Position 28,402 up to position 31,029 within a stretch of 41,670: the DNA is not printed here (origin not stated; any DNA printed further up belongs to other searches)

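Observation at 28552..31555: Orphan virB2/virB3/virB4-like trio in the accessory arm of a siphophage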

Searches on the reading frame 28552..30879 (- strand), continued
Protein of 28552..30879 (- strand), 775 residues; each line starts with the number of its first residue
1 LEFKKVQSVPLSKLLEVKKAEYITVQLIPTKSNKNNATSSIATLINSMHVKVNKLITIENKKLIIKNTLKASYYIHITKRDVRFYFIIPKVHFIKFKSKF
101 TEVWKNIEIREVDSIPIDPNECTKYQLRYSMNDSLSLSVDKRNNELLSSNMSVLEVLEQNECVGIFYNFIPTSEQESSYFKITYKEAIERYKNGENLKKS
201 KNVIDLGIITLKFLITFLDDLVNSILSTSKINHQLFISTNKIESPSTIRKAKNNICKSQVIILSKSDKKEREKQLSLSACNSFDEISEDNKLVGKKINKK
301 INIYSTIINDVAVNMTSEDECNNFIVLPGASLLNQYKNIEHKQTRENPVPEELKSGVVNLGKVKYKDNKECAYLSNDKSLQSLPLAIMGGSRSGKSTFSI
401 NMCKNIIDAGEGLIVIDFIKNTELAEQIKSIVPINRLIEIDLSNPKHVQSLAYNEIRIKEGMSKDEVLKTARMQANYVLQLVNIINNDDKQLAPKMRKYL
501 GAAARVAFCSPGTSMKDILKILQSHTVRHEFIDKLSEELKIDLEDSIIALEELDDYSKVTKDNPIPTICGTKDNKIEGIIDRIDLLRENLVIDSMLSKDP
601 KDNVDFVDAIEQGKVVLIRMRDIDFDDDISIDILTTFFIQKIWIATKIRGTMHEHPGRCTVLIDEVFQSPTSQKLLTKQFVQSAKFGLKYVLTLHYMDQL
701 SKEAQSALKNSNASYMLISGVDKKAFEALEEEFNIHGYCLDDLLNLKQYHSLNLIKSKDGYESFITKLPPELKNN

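Call 21: get_annotated_region(hit=H2, flank=6000)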
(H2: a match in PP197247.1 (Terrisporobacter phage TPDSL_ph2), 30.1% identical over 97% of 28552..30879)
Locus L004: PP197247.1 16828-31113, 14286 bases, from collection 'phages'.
description: Terrisporobacter phage TPDSL_ph2, complete genome.
organism: Terrisporobacter phage TPDSL_ph2 (NCBI taxid 3141807)
taxonomy: Viruses
host: Terrisporobacter petrolearius DSL; source: culture supernatant; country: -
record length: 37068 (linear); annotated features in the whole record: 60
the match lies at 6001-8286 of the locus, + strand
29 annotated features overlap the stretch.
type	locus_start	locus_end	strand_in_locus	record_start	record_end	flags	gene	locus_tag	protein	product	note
CDS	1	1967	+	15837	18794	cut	-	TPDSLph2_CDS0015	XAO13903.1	tail protein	-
CDS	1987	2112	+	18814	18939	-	-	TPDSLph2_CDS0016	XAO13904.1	hypothetical protein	-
CDS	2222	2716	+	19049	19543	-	-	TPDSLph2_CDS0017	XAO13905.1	hypothetical protein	-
CDS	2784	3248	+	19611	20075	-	-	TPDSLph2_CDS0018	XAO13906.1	holin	-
CDS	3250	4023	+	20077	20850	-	-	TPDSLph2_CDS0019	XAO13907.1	endolysin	-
CDS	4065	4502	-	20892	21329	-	-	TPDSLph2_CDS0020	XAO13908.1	hypothetical protein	-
CDS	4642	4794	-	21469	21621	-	-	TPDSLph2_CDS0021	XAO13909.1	hypothetical protein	-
CDS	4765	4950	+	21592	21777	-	-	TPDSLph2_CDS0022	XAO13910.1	hypothetical protein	-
CDS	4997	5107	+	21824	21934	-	-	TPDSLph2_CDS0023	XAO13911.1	hypothetical protein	-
CDS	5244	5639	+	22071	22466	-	-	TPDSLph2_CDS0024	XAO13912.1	hypothetical protein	-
CDS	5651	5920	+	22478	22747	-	-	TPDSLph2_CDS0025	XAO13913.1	hypothetical protein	-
CDS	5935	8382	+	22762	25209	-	-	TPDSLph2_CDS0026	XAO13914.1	hypothetical protein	-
CDS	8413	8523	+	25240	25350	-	-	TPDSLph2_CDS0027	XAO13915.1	hypothetical protein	-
CDS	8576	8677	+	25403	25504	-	-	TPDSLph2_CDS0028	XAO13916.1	hypothetical protein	-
CDS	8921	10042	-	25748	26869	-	-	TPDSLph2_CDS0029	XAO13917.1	integrase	-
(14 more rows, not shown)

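Call 22: get_annotated_region(hit=H41, flank=6000)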
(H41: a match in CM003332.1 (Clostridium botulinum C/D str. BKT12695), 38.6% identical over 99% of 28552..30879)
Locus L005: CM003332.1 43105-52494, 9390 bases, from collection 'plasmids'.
description: Clostridium botulinum C/D str. BKT12695 plasmid p2CbBKT12695, complete sequence, whole genome shotgun sequence
organism: Clostridium botulinum C/D str. BKT12695 (NCBI taxid 1443125)
taxonomy: Bacteria; Bacillota; Clostridia; Eubacteriales; Clostridiaceae; Clostridium; Clostridium botulinum; Clostridium botulinum C/D str. BKT12695
host: -; source: Chicken,caecum; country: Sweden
typing (MOB-suite, as given by PLSDB): non-mobilizable
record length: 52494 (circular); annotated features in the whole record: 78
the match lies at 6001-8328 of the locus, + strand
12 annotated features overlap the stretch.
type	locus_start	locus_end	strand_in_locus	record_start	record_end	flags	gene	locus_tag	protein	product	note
CDS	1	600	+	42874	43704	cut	-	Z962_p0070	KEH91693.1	N-acetylmuramoyl-L-alanine amidase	-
CDS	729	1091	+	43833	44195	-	-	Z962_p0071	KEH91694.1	hypothetical protein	-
CDS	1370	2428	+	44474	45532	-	-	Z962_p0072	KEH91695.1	nucleoid-associated protein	-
CDS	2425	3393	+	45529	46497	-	-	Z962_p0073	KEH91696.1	RelA/SpoT domain-containing protein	-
CDS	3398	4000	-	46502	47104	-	-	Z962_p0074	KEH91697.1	hypothetical protein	-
CDS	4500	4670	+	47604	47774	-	-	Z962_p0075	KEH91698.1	DNA-binding protein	-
CDS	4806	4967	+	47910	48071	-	-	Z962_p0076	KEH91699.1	hypothetical protein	-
CDS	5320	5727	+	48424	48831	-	-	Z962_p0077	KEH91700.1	hypothetical protein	-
CDS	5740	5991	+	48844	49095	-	-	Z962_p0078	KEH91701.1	hypothetical protein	-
CDS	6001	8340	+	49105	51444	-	-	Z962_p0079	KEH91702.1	putative conjugal transfer protein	-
CDS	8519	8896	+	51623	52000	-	-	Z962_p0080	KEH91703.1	hypothetical protein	-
CDS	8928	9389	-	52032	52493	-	-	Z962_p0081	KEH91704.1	DNA-binding protein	-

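Call 23: get_annotated_region(hit=H46, flank=6000)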
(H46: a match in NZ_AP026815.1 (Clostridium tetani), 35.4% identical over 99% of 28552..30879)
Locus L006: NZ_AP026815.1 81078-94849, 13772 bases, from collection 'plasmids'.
description: Clostridium tetani strain KHSU-154306-013 plasmid pKHSU-154306-013-1, complete sequence
organism: Clostridium tetani (NCBI taxid 1513)
taxonomy: Bacteria; Bacillota; Clostridia; Eubacteriales; Clostridiaceae; Clostridium; Clostridium tetani
host: -; source: soil; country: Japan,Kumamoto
typing (MOB-suite, as given by PLSDB): non-mobilizable; replicon rep_cluster_256
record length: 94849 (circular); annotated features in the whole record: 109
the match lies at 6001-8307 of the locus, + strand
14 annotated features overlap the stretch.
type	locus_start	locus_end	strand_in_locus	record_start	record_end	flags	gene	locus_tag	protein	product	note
CDS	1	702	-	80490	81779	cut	-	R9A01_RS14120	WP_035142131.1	S41 family peptidase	-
CDS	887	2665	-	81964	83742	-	-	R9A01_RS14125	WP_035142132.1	ABC transporter ATP-binding protein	-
CDS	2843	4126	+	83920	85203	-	-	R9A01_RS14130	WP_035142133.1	radical SAM protein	-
CDS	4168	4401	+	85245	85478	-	-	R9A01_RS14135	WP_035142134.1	hypothetical protein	-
CDS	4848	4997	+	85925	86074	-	-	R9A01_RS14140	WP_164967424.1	hypothetical protein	-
CDS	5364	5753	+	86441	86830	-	-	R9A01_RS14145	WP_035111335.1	hypothetical protein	-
CDS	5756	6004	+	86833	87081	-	-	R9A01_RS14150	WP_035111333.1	hypothetical protein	-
CDS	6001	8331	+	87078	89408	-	-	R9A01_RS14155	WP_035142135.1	type IV secretion system DNA-binding domain-containing protein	-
CDS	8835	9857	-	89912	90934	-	-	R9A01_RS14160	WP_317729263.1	transposase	-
CDS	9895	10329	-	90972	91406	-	tnpA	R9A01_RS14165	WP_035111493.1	IS200/IS605-like element ISClte2 family transposase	GO:0006313 - DNA transposition [Evidence IEA]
CDS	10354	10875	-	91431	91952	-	-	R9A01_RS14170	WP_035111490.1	hypothetical protein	-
CDS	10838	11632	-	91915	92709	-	-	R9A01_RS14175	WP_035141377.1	hypothetical protein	-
CDS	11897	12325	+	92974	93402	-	-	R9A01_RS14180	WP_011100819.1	hypothetical protein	-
CDS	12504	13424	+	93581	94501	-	-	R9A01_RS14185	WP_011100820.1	DUF4351 domain-containing protein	-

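Call 24: get_annotated_region(hit=H17, flank=5000)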
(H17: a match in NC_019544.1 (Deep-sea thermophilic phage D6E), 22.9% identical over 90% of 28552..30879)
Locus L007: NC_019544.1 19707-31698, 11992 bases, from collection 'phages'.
description: Deep-sea thermophilic phage D6E, complete genome.
organism: Deep-sea thermophilic phage D6E (NCBI taxid 749413)
taxonomy: Viruses; Duplodnaviria; Heunggongvirae; Uroviricota; Caudoviricetes
host: -; source: -; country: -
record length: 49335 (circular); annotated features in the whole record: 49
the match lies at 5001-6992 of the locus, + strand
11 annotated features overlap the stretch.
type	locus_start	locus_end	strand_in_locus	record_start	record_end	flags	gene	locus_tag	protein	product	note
CDS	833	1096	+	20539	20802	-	-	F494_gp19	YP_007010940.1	holin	D6E-ORF19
CDS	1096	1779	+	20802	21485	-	-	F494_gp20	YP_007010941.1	endolysin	D6E-ORF20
CDS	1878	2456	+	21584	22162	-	-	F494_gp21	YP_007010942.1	DUF4352 domain-containing protein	D6E-ORF21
CDS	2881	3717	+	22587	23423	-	-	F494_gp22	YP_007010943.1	partition protein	D6E-ORF22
CDS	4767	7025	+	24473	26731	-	-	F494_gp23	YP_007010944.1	type IV secretory system conjugative DNA transfer family protein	D6E-ORF23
CDS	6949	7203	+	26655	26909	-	-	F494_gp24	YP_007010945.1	hypothetical protein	D6E-ORF24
CDS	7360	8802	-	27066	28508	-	-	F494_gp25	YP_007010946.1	integrase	D6E-ORF25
CDS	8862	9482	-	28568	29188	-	-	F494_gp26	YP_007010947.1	UmuD-like protein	D6E-ORF26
CDS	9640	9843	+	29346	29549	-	-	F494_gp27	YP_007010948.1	helix-turn-helix domain-containing protein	D6E-ORF27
CDS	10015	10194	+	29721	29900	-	-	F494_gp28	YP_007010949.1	hypothetical protein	D6E-ORF28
CDS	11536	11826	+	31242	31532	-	-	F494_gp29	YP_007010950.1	hypothetical protein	D6E-ORF29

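Call 27: search_protein_families(library=pfam, proteins=[L003:11618-12019:+, L003:12016-14418:+, L002:4213-4593:+, L002:4606-4923:+, L002:4920-7430:+, L004:5244-5639:+, L004:5651-5920:+, L004:5935-8382:+, L007:4767-7025:+, L006:6001-8331:+], max_evalue=0.1)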
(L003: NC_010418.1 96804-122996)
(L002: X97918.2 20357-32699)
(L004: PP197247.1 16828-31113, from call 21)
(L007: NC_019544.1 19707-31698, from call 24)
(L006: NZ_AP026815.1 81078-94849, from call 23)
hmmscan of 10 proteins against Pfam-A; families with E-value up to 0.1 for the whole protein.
L003:11618-12019:+ (133 aa): 4 families
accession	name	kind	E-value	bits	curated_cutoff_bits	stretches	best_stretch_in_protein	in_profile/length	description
PF04956.18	TrbC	-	1.8e-06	28.5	27.9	1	31-106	3-75/98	TrbC/VIRB2 pilin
PF19277.4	GPAT_C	-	0.0013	18.5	25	1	33-85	80-132/344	Glycerol-3-phosphate acyltransferase C-terminal region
PF18895.5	T4SS_pilin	-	0.018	15.5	26.6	1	62-124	3-70/71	Type IV secretion system pilin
PF11747.13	RebB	-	0.041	14.4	24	1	24-56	35-66/68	Killing trait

L003:12016-14418:+ (800 aa): 1 family
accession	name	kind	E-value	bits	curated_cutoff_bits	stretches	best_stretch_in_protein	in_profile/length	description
PF13401.12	AAA_22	-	0.057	14.2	27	0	379-419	5-45/130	AAA domain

L002:4213-4593:+ (126 aa): 0 families

L002:4606-4923:+ (105 aa): 0 families

L002:4920-7430:+ (836 aa): 0 families

L004:5244-5639:+ (131 aa): 0 families

L004:5651-5920:+ (89 aa): 0 families

L004:5935-8382:+ (815 aa): 3 families
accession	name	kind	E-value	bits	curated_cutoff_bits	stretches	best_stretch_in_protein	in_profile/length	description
PF10412.15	TrwB_AAD_bind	-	0.00013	21.5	20.5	1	624-717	205-290/387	Type IV secretion-system coupling protein DNA-binding domain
PF12696.13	TraG-D_C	-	0.037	14.4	22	0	671-718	1-47/126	TraM recognition site of TraD and TraG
PF14454.12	Prok_Ub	-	0.072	13.3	25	0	309-337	2-30/64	Prokaryotic Ubiquitin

L007:4767-7025:+ (752 aa): 1 family
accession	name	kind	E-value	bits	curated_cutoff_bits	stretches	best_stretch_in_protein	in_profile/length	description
PF01880.24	Desulfoferrodox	-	0.069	14.1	22.2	0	257-317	18-79/98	Desulfoferrodoxin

L006:6001-8331:+ (776 aa): 12 families
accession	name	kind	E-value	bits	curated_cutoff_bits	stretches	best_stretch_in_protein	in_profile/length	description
PF10412.15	TrwB_AAD_bind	-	6.6e-08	32.3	20.5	1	613-709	202-292/387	Type IV secretion-system coupling protein DNA-binding domain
PF04665.18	Pox_A32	-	0.0021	18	22.8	1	383-509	10-127/242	Poxvirus A32 protein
PF01637.24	ATPase_2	-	0.0022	18.3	33.2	0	386-424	20-59/225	ATPase domain predominantly from Archaea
PF00004.35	AAA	-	0.0043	18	21.2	0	390-413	2-25/131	ATPase family associated with various cellular activities (AAA)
PF00448.28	SRP54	-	0.0067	16.5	22.7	1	389-416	4-31/196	SRP54-type protein, GTPase domain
PF13191.12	AAA_16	-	0.012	16.6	32.6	1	388-447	26-85/167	AAA ATPase domain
PF13245.12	AAA_19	-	0.013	16.1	25.1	1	388-415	13-40/134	AAA domain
PF13173.12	AAA_14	-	0.013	15.9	27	0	388-424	4-39/129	AAA domain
PF05729.18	NACHT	-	0.013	15.8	26.7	1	389-437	3-54/167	NACHT domain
PF13401.12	AAA_22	-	0.022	15.5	27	0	388-412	7-31/130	AAA domain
PF12775.13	AAA_7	-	0.057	13.4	25.8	1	386-423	33-70/181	P-loop containing dynein motor region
PF03029.23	ATP_bind_1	-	0.089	13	27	0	392-415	2-25/240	Conserved hypothetical ATP binding protein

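Call 31: search_protein_representatives(protein=window:28552-30879:-)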
Query: 775 residues. Proteins with E-value up to 0.001 (for the whole library): 595; up to 1e-10: 317; up to 1e-30: 167. The best 150 are listed.
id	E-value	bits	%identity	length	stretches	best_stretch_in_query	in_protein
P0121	2.0e-289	978.4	61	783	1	5-774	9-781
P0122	7.3e-190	649.3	45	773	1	5-771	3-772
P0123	5.5e-187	639.8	43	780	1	4-770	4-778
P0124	4.4e-169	580.6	43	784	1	3-772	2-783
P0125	1.6e-162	559.0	65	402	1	380-773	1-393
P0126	3.2e-154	531.5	55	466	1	4-463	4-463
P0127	9.1e-154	530.0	40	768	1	3-770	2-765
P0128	2.7e-150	518.5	39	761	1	4-769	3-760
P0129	9.5e-143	493.6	37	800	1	4-774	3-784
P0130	3.8e-142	491.6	40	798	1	6-772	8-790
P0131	5.4e-141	487.8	40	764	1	5-768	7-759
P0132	5.5e-139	481.2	39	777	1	15-768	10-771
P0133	8.5e-139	480.5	37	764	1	8-771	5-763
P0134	3.0e-137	475.4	36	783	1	4-773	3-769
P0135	7.2e-137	474.2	38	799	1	4-769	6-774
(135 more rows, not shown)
